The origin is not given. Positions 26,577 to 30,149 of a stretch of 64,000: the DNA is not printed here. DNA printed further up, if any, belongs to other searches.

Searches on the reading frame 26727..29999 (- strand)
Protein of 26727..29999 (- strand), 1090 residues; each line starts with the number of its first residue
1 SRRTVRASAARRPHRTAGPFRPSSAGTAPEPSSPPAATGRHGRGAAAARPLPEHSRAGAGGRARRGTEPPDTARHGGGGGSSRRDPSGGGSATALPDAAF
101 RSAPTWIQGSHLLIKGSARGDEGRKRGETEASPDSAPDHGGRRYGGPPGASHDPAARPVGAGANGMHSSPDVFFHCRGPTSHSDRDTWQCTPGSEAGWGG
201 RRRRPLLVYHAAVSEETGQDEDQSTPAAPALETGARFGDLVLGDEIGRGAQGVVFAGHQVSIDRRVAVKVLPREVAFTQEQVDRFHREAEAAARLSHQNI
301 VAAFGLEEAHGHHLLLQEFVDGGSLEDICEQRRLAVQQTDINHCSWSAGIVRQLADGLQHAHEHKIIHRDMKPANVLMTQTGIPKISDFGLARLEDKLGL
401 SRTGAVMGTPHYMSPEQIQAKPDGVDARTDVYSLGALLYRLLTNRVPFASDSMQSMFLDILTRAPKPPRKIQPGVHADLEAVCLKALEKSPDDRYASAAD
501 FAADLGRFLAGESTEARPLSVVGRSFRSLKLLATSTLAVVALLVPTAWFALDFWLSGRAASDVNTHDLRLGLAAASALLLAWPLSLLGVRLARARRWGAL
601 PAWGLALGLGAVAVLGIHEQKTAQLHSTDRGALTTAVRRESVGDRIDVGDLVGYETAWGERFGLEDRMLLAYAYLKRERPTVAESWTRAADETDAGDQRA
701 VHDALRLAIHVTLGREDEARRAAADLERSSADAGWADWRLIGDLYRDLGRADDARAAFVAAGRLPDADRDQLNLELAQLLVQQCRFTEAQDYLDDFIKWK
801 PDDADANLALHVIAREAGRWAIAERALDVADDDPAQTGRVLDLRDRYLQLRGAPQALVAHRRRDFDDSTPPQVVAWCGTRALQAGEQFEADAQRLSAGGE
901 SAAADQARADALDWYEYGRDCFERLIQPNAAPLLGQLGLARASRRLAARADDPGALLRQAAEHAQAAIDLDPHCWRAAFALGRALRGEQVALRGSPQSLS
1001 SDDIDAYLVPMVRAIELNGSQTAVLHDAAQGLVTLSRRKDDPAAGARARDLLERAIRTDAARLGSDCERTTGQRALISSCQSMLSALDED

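Call 35: search_protein_families(library=pfam, proteins=[window:26727-29999:-], max_evalue=0.001)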
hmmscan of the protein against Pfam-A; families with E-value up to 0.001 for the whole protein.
window:26727-29999:- (1090 aa): 5 families
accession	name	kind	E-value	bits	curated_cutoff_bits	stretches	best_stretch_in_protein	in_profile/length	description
PF00069.31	Pkinase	-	9.3e-47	160.1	31.7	1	243-495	4-252/263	Protein kinase domain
PF07714.23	PK_Tyr_Ser-Thr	-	3.4e-34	118.7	23.1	1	241-494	2-248/258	Protein tyrosine and serine/threonine kinase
PF23914.1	TPR_CcmH_CycH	-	8e-06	26.2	42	1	736-826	51-143/158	Cytochrome c-type biogenesis protein H TPR domain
PF13181.12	TPR_8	-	0.00073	19.9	25.7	0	740-759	6-25/34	Tetratricopeptide repeat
PF03109.22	ABC1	-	0.00077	19.1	22.9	0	306-393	136-215/244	ABC1 atypical kinase-like domain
